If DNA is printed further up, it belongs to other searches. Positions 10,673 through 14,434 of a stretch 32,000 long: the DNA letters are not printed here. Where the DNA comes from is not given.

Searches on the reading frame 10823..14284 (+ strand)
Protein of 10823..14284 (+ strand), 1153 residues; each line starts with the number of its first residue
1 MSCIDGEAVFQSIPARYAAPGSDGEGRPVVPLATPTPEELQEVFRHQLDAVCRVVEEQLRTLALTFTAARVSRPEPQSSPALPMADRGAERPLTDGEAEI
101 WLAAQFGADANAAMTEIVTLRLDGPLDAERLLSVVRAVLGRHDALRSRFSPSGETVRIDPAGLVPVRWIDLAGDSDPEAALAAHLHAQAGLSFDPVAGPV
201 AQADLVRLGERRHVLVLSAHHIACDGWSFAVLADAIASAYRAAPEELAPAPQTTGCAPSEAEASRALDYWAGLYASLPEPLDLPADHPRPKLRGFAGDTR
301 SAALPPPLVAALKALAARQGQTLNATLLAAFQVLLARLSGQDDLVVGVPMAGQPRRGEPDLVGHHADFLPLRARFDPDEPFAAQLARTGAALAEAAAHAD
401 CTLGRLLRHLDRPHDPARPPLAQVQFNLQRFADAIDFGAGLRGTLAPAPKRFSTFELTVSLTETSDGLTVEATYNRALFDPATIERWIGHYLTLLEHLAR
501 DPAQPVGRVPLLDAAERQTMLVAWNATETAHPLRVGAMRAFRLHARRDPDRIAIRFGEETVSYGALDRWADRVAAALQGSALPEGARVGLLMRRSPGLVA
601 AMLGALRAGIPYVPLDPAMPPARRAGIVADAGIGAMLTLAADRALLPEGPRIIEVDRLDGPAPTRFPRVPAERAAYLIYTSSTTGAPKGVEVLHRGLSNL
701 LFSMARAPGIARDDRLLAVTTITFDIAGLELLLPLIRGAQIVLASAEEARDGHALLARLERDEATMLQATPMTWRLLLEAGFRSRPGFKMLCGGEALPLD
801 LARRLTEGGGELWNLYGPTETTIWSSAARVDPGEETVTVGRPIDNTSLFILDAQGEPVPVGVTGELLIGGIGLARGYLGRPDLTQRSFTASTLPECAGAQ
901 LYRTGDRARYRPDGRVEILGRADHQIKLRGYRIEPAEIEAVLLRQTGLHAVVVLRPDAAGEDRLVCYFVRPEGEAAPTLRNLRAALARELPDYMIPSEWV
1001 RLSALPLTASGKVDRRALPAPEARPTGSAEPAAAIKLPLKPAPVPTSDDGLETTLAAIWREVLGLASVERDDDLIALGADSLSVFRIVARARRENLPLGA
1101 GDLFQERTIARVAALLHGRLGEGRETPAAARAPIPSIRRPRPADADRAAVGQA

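Call 5: search_protein_families(library=pfam, proteins=[window:10823-14284:+], max_evalue=1)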
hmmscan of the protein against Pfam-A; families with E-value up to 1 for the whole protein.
window:10823-14284:+ (1153 aa): 5 families
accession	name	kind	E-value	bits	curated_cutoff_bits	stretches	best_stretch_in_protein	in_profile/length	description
PF00501.34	AMP-binding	-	1.3e-76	258.3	29.9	1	542-878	2-384/384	AMP-binding enzyme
PF00668.25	Condensation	-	3e-70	237.6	30.6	1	100-521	14-456/456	Condensation domain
PF00550.31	PP-binding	-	7.3e-11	42.6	20.8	1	1054-1116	2-67/67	Phosphopantetheine attachment site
PF13193.12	AMP-binding_C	-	2.1e-09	38.6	24.5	1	937-1012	1-76/76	AMP-binding enzyme C-terminal domain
PF21591.2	Hera_DD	-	0.17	12.1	27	0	35-66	1-32/52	RNA helicase Hera, dimerization domain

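Call 6: search_protein_families(library=ncbifam, proteins=[window:10823-14284:+], max_evalue=0.01)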
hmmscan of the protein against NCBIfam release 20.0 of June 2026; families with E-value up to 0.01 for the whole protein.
window:10823-14284:+ (1153 aa): 103 families (the best 25 are shown)
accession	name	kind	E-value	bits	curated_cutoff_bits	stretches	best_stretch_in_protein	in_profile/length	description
NF004282.0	PRK05691.1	subfamily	7.7e-188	626.2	4090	2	69-1092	654-1680/4334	non-ribosomal peptide synthase/polyketide synthase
NF041803.1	NRPS_SolG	exception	3.2e-118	395.9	2200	1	304-1114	329-1153/1163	solanimycin non-ribosomal peptide synthetase SolG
NF047350.1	aureusi_NRPS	equivalog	4.7e-116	388.6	2500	1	121-1117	1024-1991/2373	aureusimine non-ribosomal peptide synthetase AusA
TIGR01733.1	AA-adenyl-dom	subfamily_domain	2.5e-114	382.3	317.4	1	562-953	1-409/409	amino acid adenylation domain-containing protein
NF038078.1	NRPS_MxcG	equivalog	1e-110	370.9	2300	1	89-1113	3-1038/1442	myxochelin non-ribosomal peptide synthetase MxcG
NF007605.2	PRK10252.1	equivalog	2.7e-94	316.7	2400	1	92-1119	5-1044/1292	enterobactin non-ribosomal peptide synthetase EntF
NF003417.0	PRK04813.1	subfamily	5.1e-64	216.6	476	1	543-1018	11-499/505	D-alanine--poly(phosphoribitol) ligase subunit DltA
TIGR01734.1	D-ala-DACP-lig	equivalog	2.3e-62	211.2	559.85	1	542-1018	7-498/504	D-alanine--poly(phosphoribitol) ligase subunit DltA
NF004837.0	PRK06187.1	subfamily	2e-56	191.3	476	2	665-1019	163-519/531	long-chain-fatty-acid--CoA ligase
TIGR03443.1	alpha_am_amid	equivalog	2.1e-56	191.1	1030.1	3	675-971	418-750/1390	L-aminoadipate-semialdehyde dehydrogenase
TIGR03098.1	ligase_PEP_1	hypoth_equivalog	2.2e-55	188.1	592.35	2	667-1018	158-514/517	acyl-CoA ligase (AMP-forming), exosortase A system-associated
NF005858.0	PRK07787.1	subfamily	9.5e-50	169.4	575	1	549-1018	15-468/471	acyl-CoA synthetase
NF004511.1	PRK05852.1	equivalog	5e-46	157.4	650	1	544-1018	8-500/505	FadD7 family fatty acid--CoA ligase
NF004822.0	PRK06178.1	equivalog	4.9e-43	147.6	782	2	668-1019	209-564/571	acyl-CoA synthetase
TIGR01923.1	menE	equivalog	1.9e-40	139.1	330.15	1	563-1018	2-442/442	o-succinylbenzoate--CoA ligase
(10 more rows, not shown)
